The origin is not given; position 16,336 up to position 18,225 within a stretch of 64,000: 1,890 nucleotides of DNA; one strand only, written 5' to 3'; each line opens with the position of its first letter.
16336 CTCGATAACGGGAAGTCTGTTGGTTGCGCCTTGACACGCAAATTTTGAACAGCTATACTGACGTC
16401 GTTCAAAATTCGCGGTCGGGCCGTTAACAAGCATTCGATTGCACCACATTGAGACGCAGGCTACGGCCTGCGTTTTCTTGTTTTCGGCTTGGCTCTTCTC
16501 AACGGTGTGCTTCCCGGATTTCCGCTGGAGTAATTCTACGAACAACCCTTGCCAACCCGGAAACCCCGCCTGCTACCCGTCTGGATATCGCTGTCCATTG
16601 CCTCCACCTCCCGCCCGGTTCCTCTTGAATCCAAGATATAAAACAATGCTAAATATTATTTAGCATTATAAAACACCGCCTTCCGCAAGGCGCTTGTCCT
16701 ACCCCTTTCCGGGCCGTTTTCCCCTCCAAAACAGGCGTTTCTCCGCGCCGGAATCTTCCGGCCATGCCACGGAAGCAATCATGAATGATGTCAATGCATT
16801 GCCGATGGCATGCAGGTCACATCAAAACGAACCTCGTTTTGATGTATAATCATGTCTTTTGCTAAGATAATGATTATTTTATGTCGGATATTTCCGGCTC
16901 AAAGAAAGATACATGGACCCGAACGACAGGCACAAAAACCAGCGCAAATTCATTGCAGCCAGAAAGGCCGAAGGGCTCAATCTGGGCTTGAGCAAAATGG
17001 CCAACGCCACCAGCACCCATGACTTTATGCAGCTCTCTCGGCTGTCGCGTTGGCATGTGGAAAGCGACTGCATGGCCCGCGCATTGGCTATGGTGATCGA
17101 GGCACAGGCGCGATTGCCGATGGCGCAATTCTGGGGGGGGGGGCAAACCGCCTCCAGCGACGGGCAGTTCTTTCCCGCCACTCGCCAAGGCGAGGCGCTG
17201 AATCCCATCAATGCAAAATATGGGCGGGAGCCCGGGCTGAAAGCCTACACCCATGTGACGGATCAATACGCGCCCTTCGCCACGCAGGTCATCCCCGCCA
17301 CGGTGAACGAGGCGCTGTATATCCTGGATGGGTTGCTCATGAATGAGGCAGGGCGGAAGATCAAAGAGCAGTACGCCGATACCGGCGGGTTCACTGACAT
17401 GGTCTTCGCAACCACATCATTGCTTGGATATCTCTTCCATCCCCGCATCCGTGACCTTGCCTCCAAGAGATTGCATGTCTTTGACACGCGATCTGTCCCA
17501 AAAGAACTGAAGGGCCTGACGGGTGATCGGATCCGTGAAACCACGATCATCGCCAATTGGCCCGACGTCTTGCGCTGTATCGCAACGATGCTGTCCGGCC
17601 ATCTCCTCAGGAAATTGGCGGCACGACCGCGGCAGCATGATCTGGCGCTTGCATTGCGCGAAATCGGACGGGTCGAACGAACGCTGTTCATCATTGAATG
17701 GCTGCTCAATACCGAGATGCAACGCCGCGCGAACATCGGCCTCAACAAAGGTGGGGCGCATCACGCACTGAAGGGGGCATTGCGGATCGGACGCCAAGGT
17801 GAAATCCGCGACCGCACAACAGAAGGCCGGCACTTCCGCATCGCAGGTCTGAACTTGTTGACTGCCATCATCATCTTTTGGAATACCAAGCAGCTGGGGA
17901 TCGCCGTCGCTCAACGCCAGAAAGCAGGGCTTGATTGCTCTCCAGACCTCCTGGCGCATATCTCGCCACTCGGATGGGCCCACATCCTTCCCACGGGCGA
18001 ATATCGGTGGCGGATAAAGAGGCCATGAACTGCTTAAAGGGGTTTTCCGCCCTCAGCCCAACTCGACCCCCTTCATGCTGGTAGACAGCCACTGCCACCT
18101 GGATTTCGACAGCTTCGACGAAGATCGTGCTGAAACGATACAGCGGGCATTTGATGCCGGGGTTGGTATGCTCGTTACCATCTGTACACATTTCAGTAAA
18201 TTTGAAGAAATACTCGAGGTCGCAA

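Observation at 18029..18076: Intact Tn3-type 38-bp IR abutting the tatD start codon, plus a 25-bp direct (not inverted) copy of its outer end at the island's left edge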

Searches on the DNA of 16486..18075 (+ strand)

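Call 12: search_dna_similar(query=window:16700-18075:+, collection=plasmids, mode=distant, max_rows=25)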
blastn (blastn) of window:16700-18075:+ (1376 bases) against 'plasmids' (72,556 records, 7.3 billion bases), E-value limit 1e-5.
The search stops at 5000 records and this limit was reached: more records match than are counted here, and every count below describes the 5000 best-scoring records only.
Records with a match: at least 5000; places in all: 8248; records where one place covers at least 80% of the query: 24.
Best place of each record, by identity: 60-80% 5000.
By first word of the organism name: Klebsiella 2012; Escherichia 1253; Salmonella 467; Enterobacter 251; Citrobacter 168; Pseudosulfitobacter 144; Pseudomonas 88; Raoultella 69; Shigella 52; Acinetobacter 51; and 87 more.
By predicted mobility (MOB-suite, as given by PLSDB): conjugative 3198; non-mobilizable 1067; mobilizable 735.
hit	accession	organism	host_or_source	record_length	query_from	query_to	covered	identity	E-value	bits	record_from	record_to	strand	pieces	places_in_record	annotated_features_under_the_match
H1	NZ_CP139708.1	Sulfitobacter sp. OXR-159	Bacterial Culture,hydrothermal vent ...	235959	267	1372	80%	76.8%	0e+0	853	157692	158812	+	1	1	Tn3 family transposase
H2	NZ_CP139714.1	Sulfitobacter sp. OXR-159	Bacterial Culture,hydrothermal vent ...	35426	267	1372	80%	76.8%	0e+0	853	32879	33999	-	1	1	none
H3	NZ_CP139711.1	Sulfitobacter sp. OXR-159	Bacterial Culture,hydrothermal vent ...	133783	267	1371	80%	76.8%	0e+0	851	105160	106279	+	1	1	Tn3 family transposase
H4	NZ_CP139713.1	Sulfitobacter sp. OXR-159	Bacterial Culture,hydrothermal vent ...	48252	267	1371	80%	76.1%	0e+0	1002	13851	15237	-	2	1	Tn3 family transposase | hypothetical protein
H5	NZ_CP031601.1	Roseovarius indicus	pure culture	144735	268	1314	76%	75.8%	0e+0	756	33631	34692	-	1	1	none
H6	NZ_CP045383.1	Labrenzia sp. THAF35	pure culture,Surface of a polyethylene ...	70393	267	1314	76%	75.6%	0e+0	745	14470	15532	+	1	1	Tn3 family transposase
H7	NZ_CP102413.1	Ruegeria sp. YS9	seaweed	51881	268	1313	76%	73.5%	3e-180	639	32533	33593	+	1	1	Tn3 family transposase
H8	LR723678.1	arsenite-oxidising bacterium NT-25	moist arsenopyrite (FeAsS)-containing ...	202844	268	1315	76%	73.2%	3e-179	636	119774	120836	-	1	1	Tn3 family transposase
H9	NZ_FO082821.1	Pseudorhizobium banfieldiae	-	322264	268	1315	76%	73.2%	3e-179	636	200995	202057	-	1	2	none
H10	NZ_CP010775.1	Phaeobacter piscinae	cell culture,fish larvae aquaculture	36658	268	1322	77%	72.7%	5e-164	586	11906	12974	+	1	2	Tn3 family transposase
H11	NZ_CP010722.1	Phaeobacter piscinae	cell culture,fish larvae aquaculture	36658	268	1322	77%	72.7%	5e-164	586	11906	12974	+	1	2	Tn3 family transposase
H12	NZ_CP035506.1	Haematobacter massiliensis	single cell,human skin swab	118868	268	1318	76%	72.9%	9e-174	618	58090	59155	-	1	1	Tn3 family transposase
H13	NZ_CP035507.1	Haematobacter massiliensis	single cell,human skin swab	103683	268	1318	76%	72.9%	9e-174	618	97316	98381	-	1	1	Tn3 family transposase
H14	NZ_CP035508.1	Haematobacter massiliensis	single cell,human skin swab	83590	268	1318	76%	72.9%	9e-174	618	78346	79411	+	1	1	Tn3 family transposase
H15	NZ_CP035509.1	Haematobacter massiliensis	single cell,human skin swab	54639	268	1318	76%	72.9%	9e-174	618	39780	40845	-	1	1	Tn3 family transposase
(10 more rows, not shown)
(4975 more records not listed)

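Call 14: get_annotated_region(hit=H1, flank=6000)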
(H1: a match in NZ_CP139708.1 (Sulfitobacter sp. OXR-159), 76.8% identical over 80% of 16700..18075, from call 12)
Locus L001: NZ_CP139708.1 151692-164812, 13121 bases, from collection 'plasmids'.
description: Sulfitobacter sp. OXR-159 plasmid unnamed01, complete sequence
organism: Sulfitobacter sp. OXR-159 (NCBI taxid 3100174)
taxonomy: Bacteria; Pseudomonadota; Alphaproteobacteria; Rhodobacterales; Roseobacteraceae; Sulfitobacter; Sulfitobacter sp. OXR-159
host: -; source: Bacterial Culture,hydrothermal vent plume; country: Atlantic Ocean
typing (MOB-suite, as given by PLSDB): non-mobilizable
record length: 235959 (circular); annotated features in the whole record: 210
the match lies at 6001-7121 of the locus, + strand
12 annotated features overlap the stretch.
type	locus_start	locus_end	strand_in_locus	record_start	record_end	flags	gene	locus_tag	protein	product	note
CDS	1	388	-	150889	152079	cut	-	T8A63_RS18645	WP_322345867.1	L-aspartate--glyoxylate aminotransferase BhcA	-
CDS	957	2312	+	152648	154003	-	-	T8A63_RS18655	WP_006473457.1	IS1380-like element IS1247 family transposase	GO:0006313 - DNA transposition [Evidence IEA]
CDS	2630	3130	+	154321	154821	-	-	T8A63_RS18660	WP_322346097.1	L,D-transpeptidase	GO:0018104 - peptidoglycan-protein cross-linking [Evidence IEA]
CDS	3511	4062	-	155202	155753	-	-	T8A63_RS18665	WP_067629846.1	recombinase family protein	GO:0006310 - DNA recombination [Evidence IEA]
CDS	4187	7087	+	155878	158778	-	-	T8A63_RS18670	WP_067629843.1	Tn3 family transposase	-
CDS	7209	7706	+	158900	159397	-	-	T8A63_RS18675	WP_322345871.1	IclR family transcriptional regulator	GO:0006355 - regulation of DNA-templated transcription [Evidence IEA]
CDS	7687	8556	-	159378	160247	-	-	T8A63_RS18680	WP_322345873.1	bifunctional allantoicase/(S)-ureidoglycine aminohydrolase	GO:0010136 - ureide catabolic process [Evidence IEA]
CDS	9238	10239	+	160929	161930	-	-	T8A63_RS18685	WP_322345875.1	IS30 family transposase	-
CDS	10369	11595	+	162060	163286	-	-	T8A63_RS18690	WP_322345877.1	glutathionylspermidine synthase family protein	-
CDS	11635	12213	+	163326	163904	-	-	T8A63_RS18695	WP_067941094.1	DUF1190 domain-containing protein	-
CDS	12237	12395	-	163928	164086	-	-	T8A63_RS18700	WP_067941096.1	peptidase M23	-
CDS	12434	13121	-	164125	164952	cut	-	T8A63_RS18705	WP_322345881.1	3-keto-5-aminohexanoate cleavage protein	-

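Call 19: search_dna_similar(query=window:18020-18075:+, collection=plasmids, mode=distant, max_rows=40, max_evalue=10)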
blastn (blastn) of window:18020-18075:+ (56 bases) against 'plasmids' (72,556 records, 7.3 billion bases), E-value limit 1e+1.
Records with a match: 56; places in all: 61; records where one place covers at least 80% of the query: 0.
Best place of each record, by identity: 90-95% 4; 80-90% 52.
By first word of the organism name: Sinorhizobium 47; Sulfitobacter 4; Neorhizobium 2; Roseobacter 1; Phaeobacter 1; Pontibrevibacter 1.
By predicted mobility (MOB-suite, as given by PLSDB): mobilizable 43; non-mobilizable 10; conjugative 3.
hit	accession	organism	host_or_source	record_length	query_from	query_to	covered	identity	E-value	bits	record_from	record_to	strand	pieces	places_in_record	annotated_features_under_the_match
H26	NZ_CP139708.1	Sulfitobacter sp. OXR-159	Bacterial Culture,hydrothermal vent ...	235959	14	52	70%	92.3%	1e-6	58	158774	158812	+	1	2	Tn3 family transposase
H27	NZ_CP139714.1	Sulfitobacter sp. OXR-159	Bacterial Culture,hydrothermal vent ...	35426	14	52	70%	92.3%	1e-6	58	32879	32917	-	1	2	none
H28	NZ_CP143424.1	Roseobacter litoralis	Fucus vesiculosus var. spiralis,cell ...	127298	13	51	70%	89.7%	1e-5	54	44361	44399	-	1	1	none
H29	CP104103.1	Phaeobacter sp. G2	cell culture,Emiliania huxleyi RCC1216 ...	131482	13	52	71%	87.5%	2e-4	51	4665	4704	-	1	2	none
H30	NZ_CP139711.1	Sulfitobacter sp. OXR-159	Bacterial Culture,hydrothermal vent ...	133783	14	51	68%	92.1%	4e-6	56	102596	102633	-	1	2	none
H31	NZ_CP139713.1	Sulfitobacter sp. OXR-159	Bacterial Culture,hydrothermal vent ...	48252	14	51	68%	92.1%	4e-6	56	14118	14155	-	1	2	Tn3 family transposase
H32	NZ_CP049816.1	Pontibrevibacter nitratireducens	-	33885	11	51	73%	82.9%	3e-2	44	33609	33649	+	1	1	none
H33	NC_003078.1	Sinorhizobium meliloti 1021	-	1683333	11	39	52%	86.2%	4e+0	36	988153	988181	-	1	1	none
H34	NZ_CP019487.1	Sinorhizobium meliloti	alfalfa,single cell,nitrogen fixing ...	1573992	11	39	52%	86.2%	4e+0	36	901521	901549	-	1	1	none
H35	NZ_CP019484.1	Sinorhizobium meliloti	alfalfa,whole organism,alfalfa nodule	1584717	11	39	52%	86.2%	4e+0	36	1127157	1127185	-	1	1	none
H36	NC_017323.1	Sinorhizobium meliloti BL225C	-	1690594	11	39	52%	86.2%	4e+0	36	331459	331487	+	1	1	none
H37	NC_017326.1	Sinorhizobium meliloti SM11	-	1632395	11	39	52%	86.2%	4e+0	36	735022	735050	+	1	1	none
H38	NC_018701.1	Sinorhizobium meliloti Rm41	-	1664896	11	39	52%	86.2%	4e+0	36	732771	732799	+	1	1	none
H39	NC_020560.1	Sinorhizobium meliloti 2011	-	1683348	11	39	52%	86.2%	4e+0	36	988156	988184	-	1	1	none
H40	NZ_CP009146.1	Sinorhizobium meliloti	Medicago orbicularis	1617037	11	39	52%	86.2%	4e+0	36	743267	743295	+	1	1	none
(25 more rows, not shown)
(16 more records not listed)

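Call 21: get_annotated_region(hit=H30, flank=6000)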
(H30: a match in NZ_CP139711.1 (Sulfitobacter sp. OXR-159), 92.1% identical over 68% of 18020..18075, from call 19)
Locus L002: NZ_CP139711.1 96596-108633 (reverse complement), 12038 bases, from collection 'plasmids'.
description: Sulfitobacter sp. OXR-159 plasmid unnamed04, complete sequence
organism: Sulfitobacter sp. OXR-159 (NCBI taxid 3100174)
taxonomy: Bacteria; Pseudomonadota; Alphaproteobacteria; Rhodobacterales; Roseobacteraceae; Sulfitobacter; Sulfitobacter sp. OXR-159
host: -; source: Bacterial Culture,hydrothermal vent plume; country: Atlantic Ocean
typing (MOB-suite, as given by PLSDB): conjugative; relaxase MOBP,MOBP; mating-pair formation MPF_T
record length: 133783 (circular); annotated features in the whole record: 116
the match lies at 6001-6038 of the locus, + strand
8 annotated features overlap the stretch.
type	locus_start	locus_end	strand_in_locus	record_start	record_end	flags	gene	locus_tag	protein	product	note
CDS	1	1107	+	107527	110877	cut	-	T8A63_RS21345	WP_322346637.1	DEAD/DEAH box helicase family protein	-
CDS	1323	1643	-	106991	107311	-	-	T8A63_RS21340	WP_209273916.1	H-NS histone family protein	-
CDS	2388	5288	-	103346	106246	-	-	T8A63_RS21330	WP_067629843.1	Tn3 family transposase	-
CDS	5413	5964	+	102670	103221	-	-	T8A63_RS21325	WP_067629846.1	recombinase family protein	GO:0006310 - DNA recombination [Evidence IEA]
CDS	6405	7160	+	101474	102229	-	-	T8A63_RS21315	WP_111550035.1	phage Gp37/Gp68 family protein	-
CDS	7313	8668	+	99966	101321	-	-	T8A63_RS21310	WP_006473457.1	IS1380-like element IS1247 family transposase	GO:0006313 - DNA transposition [Evidence IEA]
CDS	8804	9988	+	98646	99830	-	tcmP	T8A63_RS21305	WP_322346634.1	three-Cys-motif partner protein TcmP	-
CDS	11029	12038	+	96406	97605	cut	-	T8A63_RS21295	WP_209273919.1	DUF932 domain-containing protein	-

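Call 45: search_dna_similar(query=window:16486-16966:+, collection=plasmids, mode=distant, max_rows=10, max_evalue=0.01)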
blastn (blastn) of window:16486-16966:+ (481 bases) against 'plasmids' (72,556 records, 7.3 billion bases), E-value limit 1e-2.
No match.
